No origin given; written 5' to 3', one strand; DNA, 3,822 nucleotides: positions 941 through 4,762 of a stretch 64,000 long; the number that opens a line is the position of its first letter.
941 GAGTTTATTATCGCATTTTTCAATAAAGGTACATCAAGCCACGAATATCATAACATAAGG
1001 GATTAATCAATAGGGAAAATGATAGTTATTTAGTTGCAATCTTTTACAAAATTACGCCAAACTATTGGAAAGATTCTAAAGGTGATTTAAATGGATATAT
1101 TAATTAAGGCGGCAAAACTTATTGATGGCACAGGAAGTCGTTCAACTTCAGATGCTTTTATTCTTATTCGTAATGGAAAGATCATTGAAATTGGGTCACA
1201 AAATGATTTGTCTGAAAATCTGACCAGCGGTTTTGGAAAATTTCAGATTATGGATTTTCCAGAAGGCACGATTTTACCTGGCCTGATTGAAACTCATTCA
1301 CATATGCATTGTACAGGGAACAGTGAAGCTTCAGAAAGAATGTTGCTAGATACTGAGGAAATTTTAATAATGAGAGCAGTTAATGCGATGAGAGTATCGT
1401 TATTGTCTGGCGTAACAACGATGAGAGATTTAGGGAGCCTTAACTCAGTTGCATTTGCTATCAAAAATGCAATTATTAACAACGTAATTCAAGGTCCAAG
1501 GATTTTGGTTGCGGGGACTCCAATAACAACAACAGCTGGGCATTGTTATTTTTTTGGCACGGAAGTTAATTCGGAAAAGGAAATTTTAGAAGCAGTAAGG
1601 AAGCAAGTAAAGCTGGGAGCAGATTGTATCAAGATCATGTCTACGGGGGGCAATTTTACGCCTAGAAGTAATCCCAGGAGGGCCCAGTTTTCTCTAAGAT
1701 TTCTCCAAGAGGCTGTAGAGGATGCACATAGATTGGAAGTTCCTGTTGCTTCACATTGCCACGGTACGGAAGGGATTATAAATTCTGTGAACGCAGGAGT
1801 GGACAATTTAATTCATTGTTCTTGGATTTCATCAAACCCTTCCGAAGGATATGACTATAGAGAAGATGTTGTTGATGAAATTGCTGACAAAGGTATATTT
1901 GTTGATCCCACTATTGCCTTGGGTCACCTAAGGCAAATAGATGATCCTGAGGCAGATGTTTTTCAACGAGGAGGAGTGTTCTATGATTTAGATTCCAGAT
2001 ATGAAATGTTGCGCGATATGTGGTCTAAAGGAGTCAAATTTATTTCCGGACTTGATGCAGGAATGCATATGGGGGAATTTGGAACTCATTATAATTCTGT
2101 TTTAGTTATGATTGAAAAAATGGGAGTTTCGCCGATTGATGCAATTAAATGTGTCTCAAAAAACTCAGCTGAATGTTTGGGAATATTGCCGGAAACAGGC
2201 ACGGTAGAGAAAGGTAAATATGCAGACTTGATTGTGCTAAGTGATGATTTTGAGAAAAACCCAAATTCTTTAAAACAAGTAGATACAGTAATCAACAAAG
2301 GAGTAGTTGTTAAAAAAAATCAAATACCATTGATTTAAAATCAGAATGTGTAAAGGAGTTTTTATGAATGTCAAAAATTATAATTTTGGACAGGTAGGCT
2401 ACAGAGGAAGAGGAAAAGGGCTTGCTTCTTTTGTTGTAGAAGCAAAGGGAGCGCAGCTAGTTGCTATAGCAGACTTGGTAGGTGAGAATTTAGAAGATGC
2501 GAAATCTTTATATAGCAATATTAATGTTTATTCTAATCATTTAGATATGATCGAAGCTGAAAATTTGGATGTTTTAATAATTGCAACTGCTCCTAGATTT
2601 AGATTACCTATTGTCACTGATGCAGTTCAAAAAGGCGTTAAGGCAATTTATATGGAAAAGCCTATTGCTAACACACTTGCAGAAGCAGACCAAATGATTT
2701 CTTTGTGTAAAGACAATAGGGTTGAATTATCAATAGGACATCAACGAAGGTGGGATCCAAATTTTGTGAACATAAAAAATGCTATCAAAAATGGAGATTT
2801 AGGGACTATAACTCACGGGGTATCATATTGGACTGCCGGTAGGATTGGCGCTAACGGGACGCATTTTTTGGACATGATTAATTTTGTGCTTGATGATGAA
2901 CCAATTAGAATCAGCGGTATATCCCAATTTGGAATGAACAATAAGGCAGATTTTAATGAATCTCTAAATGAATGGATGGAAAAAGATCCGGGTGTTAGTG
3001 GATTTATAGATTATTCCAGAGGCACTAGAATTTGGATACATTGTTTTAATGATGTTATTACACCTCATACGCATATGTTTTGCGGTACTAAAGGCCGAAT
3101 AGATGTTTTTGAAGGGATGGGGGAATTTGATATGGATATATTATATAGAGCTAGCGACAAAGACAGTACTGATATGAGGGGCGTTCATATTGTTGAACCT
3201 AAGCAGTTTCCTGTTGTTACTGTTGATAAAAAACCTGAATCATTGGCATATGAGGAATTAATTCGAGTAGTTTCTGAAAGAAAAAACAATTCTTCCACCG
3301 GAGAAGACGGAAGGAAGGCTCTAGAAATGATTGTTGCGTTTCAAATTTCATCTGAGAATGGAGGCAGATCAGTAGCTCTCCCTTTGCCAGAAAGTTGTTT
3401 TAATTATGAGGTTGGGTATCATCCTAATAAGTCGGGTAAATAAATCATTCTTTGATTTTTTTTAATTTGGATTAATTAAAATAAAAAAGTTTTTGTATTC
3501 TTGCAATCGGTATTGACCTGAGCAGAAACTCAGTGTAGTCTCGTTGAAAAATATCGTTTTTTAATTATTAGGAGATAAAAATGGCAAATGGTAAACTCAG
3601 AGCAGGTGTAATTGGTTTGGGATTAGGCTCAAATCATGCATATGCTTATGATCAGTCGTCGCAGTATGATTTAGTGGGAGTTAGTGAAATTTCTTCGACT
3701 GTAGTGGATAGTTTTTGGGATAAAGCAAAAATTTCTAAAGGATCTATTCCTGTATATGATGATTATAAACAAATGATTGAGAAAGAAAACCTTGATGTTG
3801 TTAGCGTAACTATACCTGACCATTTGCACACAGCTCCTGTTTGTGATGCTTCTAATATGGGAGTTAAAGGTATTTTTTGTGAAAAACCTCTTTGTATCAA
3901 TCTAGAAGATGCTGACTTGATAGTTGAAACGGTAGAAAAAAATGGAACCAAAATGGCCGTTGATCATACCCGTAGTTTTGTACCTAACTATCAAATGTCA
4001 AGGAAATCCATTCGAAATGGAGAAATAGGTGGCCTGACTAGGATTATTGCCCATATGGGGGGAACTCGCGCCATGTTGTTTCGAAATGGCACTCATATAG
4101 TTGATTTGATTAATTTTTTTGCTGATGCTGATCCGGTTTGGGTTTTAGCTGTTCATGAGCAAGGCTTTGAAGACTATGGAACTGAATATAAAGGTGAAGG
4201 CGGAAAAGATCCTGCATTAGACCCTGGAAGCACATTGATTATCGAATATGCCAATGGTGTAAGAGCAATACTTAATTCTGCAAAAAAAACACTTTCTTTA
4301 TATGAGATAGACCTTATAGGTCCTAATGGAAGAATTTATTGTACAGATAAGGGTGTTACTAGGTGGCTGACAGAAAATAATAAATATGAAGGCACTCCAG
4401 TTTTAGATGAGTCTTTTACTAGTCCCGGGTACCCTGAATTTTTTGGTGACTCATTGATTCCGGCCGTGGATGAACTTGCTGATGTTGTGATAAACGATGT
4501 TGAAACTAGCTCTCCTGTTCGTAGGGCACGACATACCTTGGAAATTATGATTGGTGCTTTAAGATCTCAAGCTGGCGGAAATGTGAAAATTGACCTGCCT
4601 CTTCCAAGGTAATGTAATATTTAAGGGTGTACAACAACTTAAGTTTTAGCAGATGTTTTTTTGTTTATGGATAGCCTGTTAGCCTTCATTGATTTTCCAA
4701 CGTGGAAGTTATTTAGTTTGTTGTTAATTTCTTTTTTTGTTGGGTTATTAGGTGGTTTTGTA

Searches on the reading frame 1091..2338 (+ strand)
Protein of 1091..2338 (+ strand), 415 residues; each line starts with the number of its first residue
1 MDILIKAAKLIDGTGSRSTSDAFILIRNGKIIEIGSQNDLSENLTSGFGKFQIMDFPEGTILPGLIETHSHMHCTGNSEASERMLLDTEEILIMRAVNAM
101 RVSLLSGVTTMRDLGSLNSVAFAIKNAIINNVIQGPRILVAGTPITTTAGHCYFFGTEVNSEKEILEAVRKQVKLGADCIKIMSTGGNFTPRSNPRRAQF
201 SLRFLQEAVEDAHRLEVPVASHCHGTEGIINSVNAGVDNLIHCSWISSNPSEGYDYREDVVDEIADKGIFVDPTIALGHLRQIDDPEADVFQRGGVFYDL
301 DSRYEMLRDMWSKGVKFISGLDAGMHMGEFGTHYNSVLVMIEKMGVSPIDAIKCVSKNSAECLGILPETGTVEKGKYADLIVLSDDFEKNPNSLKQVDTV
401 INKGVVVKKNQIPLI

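Call 29: search_protein_families(library=ncbifam, proteins=[window:1091-2338:+], max_evalue=1e-8)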
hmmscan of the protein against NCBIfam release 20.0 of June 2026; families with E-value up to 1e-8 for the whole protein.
window:1091-2338:+ (415 aa): 5 families
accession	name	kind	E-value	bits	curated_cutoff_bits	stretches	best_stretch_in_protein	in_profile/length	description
NF051886.1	XaaProDiPepCaul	equivalog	1.9e-62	211.6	500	2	5-248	2-249/398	Xaa-Pro dipeptidase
NF006689.0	PRK09237.1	equivalog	5e-13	48.4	371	0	2-122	4-100/383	amidohydrolase/deacetylase family metallohydrolase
TIGR01224.1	hutI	equivalog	4.5e-11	42.2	298.15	0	21-79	3-56/377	imidazolonepropionase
NF009060.0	PRK12394.1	equivalog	4.3e-09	35.6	442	0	1-140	3-119/381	metallo-dependent hydrolase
TIGR00221.1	nagA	equivalog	4.7e-09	35.7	225.65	0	334-388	317-371/380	N-acetylglucosamine-6-phosphate deacetylase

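Call 74: find_encoding_contigs(protein=window:1091-2338:+, flank=10000, max_places=3)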
Protein window:1091-2338:+ (415 aa): 18 contigs read that carry it; 3 places shown.
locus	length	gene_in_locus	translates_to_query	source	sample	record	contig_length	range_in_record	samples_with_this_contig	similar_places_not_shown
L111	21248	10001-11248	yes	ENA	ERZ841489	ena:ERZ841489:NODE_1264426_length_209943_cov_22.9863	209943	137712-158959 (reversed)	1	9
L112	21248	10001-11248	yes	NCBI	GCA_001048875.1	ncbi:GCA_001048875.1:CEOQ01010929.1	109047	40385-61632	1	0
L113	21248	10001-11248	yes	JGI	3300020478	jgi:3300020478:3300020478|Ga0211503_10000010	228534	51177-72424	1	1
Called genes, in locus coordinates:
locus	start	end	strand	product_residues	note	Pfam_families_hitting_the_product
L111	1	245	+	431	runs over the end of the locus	PF00149:Metallophos, PF12850:Metallophos_2 (weak)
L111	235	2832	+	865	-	PF13175:AAA_15 (weak), PF13514:AAA_27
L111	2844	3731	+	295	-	PF04018:VCA0040-like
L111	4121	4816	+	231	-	-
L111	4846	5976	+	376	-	PF01408:GFO_IDH_MocA, PF03807:F420_oxidored (weak)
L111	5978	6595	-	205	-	PF00117:GATase, PF07722:Peptidase_C26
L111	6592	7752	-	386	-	PF00364:Biotin_lipoyl, PF02817:E3_binding, PF00198:2-oxoacid_dh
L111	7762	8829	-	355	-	PF02779:Transket_pyr, PF02780:Transketolase_C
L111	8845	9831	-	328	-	PF00676:E1_dh, PF02775:TPP_enzyme_C (weak), PF13292:DXP_synthase_N (faint)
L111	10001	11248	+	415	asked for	PF01979:Amidohydro_1, PF07969:Amidohydro_3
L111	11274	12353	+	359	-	PF01408:GFO_IDH_MocA, PF02894:GFO_IDH_MocA_C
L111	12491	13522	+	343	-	PF01408:GFO_IDH_MocA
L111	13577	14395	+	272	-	PF01925:TauE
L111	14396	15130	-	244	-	PF03328:HpcH_HpaI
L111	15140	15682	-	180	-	-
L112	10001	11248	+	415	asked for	PF01979:Amidohydro_1, PF07969:Amidohydro_3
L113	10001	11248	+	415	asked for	PF01979:Amidohydro_1, PF07969:Amidohydro_3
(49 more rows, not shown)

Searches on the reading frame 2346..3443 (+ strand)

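Call 26: search_protein_families(library=ncbifam, proteins=[window:2346-3443:+], max_evalue=0.00001)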
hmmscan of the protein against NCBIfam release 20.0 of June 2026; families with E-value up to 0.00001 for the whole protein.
window:2346-3443:+ (365 aa): 9 families
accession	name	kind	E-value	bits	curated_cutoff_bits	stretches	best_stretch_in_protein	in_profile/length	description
TIGR04380.1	myo_inos_iolG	equivalog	2.1e-25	89.3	355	1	23-157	13-147/330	inositol 2-dehydrogenase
NF040723.1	UDP-GlcNAcDh_Arch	equivalog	8e-24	84.7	450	1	23-176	12-158/302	UDP-N-acetylglucosamine 3-dehydrogenase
NF008607.0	PRK11579.1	subfamily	2.1e-15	56.5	330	1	15-160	8-150/346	oxidoreductase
NF052679.1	InsChiInosDhIolG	equivalog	3.1e-12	46.2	540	1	32-153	24-146/343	bifunctional inositol 2-dehydrogenase/D-chiro-inositol 1-dehydrogenase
NF052479.1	LevoglcsnDh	equivalog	2.8e-11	42.8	650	1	40-156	40-155/386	levoglucosan dehydrogenase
NF007574.0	PRK10206.1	equivalog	3.9e-11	42.6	352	1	47-159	39-150/345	oxidoreductase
NF041392.1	XylDh_Gfo6_Halo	equivalog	2.5e-09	36.4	350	1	61-157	70-165/350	D-xylose 1-dehydrogenase Gfo6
NF058561.1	BT_2158_fam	equivalog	2.5e-09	36.3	750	1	17-167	41-188/487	glycoside 3-dehydrogenase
NF058563.1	BT_2159_fam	equivalog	2.2e-06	26.9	650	1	34-156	23-144/350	disaccharide 3-dehydrogenase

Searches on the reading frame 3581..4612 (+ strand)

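Call 26: search_protein_families(library=ncbifam, proteins=[window:3581-4612:+], max_evalue=0.00001)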
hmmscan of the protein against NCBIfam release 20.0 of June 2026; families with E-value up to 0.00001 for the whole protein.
window:3581-4612:+ (343 aa): 8 families
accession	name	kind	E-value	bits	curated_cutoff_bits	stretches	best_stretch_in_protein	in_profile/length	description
NF040723.1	UDP-GlcNAcDh_Arch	equivalog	4.1e-24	85.6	450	1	6-176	1-165/302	UDP-N-acetylglucosamine 3-dehydrogenase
TIGR04380.1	myo_inos_iolG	equivalog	1.3e-21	76.8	355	1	6-331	2-324/330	inositol 2-dehydrogenase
NF052479.1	LevoglcsnDh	equivalog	7.5e-14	51.2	650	1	5-153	3-155/386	levoglucosan dehydrogenase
NF052679.1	InsChiInosDhIolG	equivalog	4.7e-13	48.9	540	1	6-158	3-155/343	bifunctional inositol 2-dehydrogenase/D-chiro-inositol 1-dehydrogenase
NF041392.1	XylDh_Gfo6_Halo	equivalog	2.2e-12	46.5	350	1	3-160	14-171/350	D-xylose 1-dehydrogenase Gfo6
NF058561.1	BT_2158_fam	equivalog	1.7e-09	36.8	750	1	10-157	38-182/487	glycoside 3-dehydrogenase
NF008607.0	PRK11579.1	subfamily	6.8e-09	35.2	330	1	4-163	3-156/346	oxidoreductase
NF058563.1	BT_2159_fam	equivalog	3.9e-06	26.1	650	1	7-160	2-152/350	disaccharide 3-dehydrogenase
